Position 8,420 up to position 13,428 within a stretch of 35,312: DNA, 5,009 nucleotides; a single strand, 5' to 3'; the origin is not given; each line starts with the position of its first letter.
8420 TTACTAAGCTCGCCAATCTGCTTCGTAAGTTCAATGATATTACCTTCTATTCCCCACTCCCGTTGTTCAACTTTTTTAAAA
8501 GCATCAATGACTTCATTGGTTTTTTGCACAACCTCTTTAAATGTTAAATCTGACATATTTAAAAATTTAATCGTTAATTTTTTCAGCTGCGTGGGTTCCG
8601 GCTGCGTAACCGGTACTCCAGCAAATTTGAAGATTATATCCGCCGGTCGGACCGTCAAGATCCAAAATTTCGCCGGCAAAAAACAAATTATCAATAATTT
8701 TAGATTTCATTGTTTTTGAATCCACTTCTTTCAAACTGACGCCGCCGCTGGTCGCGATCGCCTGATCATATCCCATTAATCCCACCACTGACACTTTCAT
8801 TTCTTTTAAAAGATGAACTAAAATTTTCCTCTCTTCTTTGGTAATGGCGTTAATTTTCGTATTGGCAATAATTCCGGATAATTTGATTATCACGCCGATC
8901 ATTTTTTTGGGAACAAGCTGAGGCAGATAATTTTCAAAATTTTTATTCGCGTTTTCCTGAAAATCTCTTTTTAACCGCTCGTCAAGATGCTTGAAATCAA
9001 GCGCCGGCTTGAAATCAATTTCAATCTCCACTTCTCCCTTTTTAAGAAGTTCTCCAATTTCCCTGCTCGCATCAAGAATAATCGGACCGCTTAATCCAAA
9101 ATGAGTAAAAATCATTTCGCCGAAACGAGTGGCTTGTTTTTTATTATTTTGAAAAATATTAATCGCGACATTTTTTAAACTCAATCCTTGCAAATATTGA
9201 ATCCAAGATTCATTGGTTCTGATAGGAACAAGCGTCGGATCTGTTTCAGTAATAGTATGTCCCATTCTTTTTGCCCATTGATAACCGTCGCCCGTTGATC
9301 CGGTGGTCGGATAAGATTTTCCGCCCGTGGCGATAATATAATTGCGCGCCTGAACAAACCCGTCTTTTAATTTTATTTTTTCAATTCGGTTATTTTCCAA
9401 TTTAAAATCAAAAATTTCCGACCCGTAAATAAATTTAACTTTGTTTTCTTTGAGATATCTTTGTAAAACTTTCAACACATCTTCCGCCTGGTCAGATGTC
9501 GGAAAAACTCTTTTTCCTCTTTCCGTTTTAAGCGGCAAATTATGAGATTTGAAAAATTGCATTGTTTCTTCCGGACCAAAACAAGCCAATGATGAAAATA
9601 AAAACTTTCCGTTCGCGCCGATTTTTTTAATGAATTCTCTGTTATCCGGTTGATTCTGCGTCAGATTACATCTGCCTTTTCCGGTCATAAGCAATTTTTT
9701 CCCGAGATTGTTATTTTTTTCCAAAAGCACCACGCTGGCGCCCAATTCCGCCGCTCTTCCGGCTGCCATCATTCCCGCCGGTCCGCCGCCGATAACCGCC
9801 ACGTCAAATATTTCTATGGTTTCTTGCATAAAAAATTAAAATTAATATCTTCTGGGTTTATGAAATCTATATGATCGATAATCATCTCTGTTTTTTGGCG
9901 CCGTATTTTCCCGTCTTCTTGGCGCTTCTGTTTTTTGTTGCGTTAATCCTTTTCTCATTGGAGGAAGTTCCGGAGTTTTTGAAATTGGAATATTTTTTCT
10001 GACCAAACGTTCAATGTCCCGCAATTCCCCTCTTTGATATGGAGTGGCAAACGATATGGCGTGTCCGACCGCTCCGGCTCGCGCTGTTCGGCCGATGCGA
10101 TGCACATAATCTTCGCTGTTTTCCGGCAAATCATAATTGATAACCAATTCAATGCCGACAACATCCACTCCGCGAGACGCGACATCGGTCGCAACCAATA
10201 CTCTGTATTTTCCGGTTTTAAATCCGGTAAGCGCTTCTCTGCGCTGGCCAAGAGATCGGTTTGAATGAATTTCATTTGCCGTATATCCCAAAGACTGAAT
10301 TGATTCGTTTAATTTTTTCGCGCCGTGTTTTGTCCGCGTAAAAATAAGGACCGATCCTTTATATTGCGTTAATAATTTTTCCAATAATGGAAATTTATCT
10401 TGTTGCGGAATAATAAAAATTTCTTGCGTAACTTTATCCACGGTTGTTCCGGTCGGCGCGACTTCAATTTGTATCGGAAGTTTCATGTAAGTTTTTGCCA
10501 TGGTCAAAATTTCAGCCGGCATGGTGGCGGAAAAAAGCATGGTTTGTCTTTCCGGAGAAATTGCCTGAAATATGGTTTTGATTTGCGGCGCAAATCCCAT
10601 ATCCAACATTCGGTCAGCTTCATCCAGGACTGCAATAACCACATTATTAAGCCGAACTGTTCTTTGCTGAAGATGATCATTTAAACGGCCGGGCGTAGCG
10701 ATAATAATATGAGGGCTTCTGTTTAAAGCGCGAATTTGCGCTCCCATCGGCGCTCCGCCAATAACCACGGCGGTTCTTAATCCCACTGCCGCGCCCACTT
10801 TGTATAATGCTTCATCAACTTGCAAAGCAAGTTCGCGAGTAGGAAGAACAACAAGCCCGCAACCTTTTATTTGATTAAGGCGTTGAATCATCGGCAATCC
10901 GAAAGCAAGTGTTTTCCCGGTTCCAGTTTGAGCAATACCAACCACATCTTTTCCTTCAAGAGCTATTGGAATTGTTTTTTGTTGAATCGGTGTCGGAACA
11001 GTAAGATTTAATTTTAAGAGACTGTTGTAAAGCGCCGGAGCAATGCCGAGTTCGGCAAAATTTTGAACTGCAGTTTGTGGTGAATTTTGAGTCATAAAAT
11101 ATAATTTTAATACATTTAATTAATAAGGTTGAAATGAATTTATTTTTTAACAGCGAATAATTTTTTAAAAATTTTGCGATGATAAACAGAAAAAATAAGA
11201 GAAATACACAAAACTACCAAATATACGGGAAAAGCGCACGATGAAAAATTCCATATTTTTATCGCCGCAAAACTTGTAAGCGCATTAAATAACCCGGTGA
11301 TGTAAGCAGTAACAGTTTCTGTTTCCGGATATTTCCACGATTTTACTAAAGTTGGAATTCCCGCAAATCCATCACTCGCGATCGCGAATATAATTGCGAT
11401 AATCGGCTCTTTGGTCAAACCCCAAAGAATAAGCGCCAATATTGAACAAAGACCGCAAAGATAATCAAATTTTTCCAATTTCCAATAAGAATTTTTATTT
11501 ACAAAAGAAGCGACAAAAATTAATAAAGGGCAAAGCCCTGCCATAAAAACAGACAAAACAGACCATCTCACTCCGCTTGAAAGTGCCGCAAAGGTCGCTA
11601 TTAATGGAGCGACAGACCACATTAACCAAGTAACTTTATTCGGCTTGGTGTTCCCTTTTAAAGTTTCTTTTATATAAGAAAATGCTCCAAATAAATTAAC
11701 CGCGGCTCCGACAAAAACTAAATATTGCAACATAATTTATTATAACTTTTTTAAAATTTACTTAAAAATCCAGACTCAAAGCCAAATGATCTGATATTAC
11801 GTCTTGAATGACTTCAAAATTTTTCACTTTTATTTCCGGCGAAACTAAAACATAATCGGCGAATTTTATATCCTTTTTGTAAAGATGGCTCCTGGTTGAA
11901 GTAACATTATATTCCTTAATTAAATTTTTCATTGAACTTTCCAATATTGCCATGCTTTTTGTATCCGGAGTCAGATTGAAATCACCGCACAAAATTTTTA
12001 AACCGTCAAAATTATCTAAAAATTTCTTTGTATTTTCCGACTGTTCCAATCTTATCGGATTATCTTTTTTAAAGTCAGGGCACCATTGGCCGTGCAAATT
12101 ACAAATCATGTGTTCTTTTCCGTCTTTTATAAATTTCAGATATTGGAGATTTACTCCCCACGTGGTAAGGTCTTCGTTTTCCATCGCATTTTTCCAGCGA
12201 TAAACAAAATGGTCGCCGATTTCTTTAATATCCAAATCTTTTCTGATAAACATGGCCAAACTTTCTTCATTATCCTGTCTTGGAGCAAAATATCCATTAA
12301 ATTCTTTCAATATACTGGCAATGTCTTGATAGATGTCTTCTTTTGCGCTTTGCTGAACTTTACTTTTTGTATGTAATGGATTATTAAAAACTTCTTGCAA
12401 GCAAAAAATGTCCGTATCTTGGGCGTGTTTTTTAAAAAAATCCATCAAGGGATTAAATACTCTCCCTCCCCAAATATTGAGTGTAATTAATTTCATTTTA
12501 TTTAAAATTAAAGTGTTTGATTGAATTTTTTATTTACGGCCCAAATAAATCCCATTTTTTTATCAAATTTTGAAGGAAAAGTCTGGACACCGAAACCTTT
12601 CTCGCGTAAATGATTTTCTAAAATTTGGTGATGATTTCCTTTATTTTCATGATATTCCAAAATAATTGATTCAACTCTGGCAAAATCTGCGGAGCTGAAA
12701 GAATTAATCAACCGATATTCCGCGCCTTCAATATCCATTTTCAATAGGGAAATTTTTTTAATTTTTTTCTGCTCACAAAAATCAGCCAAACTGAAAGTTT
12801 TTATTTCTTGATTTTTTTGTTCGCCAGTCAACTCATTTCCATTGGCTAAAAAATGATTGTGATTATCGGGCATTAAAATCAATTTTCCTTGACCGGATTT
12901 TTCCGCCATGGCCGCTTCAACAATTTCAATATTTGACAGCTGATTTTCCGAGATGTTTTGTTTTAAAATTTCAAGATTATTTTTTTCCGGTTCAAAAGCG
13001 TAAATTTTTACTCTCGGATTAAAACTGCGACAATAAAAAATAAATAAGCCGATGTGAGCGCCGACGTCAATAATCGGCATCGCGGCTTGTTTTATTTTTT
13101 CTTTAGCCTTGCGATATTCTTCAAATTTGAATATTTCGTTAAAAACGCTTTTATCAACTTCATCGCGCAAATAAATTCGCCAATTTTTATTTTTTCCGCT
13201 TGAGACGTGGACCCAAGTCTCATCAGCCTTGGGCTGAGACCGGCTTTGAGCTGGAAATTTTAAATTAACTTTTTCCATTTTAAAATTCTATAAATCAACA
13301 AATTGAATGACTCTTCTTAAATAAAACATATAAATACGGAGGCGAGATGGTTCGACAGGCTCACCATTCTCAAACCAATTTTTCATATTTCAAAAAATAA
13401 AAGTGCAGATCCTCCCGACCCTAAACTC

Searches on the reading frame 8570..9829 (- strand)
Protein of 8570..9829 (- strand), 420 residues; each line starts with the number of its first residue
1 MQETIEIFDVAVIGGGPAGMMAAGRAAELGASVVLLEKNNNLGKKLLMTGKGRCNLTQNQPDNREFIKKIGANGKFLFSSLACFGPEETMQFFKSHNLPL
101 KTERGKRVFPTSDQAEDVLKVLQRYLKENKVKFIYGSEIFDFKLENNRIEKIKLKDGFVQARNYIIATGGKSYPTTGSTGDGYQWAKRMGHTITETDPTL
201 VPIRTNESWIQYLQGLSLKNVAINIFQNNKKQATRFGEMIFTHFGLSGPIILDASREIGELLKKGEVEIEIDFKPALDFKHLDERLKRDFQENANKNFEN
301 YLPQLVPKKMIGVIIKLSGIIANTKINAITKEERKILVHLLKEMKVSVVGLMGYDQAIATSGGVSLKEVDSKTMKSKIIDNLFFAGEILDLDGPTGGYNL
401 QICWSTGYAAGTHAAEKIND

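Call 81: search_protein_families(library=pfam, proteins=[window:8570-9829:-], max_evalue=0.001)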
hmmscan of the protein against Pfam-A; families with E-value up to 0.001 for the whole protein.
window:8570-9829:- (420 aa): 12 families
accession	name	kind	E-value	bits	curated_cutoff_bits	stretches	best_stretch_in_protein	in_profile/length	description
PF03486.20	HI0933_like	-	4.7e-88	295.2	50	1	9-412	2-243/244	HI0933-like protein Rossmann domain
PF22780.1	HI0933_like_1st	-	1.1e-42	146.1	27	1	198-358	2-164/165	HI0933-like protein barrel and H2TH domain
PF12831.13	FAD_oxidored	-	1.6e-15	57.8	27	1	9-169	1-145/416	FAD dependent oxidoreductase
PF01134.28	GIDA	-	4.7e-11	42.8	22.1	1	9-170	1-150/391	Glucose inhibited division protein A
PF07992.20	Pyr_redox_2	-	9.1e-11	42.1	26.1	1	8-175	1-114/291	Pyridine nucleotide-disulphide oxidoreductase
PF01266.30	DAO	-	3.5e-10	40.4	27.9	1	9-43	1-35/353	FAD dependent oxidoreductase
PF00890.30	FAD_binding_2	-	4.8e-09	36.3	20.4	1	9-46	1-38/414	FAD binding domain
PF13738.12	Pyr_redox_3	-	3.4e-08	33.5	30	0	12-44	2-34/305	Pyridine nucleotide-disulphide oxidoreductase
PF00070.33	Pyr_redox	-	1.8e-07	32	22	0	10-43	2-35/82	Pyridine nucleotide-disulphide oxidoreductase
PF13450.12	NAD_binding_8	-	6.5e-06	26.8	21.9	1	12-43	1-32/68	NAD(P)-binding Rossmann-like domain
PF01262.27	AlaDh_PNT_C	-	7.7e-06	25.9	23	1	9-62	30-84/214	Alanine dehydrogenase/PNT, C-terminal domain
PF01494.25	FAD_binding_3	-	2.4e-05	24.2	22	1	9-40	3-34/349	FAD binding domain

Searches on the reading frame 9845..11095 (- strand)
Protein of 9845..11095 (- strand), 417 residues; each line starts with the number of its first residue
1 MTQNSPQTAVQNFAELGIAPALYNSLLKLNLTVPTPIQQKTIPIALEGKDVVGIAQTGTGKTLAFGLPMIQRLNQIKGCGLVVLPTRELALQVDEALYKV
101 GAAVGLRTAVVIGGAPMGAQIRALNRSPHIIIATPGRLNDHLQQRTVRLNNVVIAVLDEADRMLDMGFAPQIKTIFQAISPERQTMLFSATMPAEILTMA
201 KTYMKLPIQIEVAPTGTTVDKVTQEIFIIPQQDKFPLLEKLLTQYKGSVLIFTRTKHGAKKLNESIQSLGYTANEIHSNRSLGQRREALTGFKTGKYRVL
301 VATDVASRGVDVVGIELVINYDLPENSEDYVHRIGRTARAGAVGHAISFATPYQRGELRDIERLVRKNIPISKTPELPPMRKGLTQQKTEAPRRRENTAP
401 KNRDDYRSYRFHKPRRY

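Call 81: search_protein_families(library=pfam, proteins=[window:9845-11095:-], max_evalue=0.001)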
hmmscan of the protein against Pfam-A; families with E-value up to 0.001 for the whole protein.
window:9845-11095:- (417 aa): 3 families
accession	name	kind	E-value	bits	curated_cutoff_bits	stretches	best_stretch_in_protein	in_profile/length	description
PF00270.35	DEAD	-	1.8e-50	171.4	26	1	35-196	1-164/167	DEAD/DEAH box helicase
PF00271.37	Helicase_C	-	1.5e-29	102.9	23.5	1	234-341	2-110/110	Helicase conserved C-terminal domain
PF04851.21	ResIII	-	1.2e-05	25.8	22.5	1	54-192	29-162/164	Type III restriction enzyme, res subunit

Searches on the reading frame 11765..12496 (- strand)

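Call 48: search_protein_families(library=pfam, proteins=[window:11765-12496:-], max_evalue=0.001)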
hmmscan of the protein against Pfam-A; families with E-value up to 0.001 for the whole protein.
window:11765-12496:- (244 aa): 1 family
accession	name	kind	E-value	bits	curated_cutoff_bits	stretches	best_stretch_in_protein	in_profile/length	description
PF03372.29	Exo_endo_phos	-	7.2e-14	52.5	24.5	1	4-237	1-225/225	Endonuclease/Exonuclease/phosphatase family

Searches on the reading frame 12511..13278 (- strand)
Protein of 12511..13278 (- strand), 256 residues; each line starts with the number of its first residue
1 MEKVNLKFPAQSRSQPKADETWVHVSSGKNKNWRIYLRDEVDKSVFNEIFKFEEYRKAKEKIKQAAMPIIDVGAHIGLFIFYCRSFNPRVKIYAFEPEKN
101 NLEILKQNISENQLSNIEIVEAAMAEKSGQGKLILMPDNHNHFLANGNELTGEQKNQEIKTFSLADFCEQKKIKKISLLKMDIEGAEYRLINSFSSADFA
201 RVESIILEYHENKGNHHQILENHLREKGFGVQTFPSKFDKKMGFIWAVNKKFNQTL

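Call 48: search_protein_families(library=pfam, proteins=[window:12511-13278:-], max_evalue=0.001)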
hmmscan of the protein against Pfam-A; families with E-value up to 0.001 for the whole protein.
window:12511-13278:- (256 aa): 2 families
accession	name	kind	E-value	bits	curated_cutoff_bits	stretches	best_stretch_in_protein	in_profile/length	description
PF05050.19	Methyltransf_21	-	1.9e-19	70.9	22.7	1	71-229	1-171/173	Methyltransferase FkbM domain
PF05175.20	MTS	-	9.6e-05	22.5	23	1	65-132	31-98/170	Methyltransferase small domain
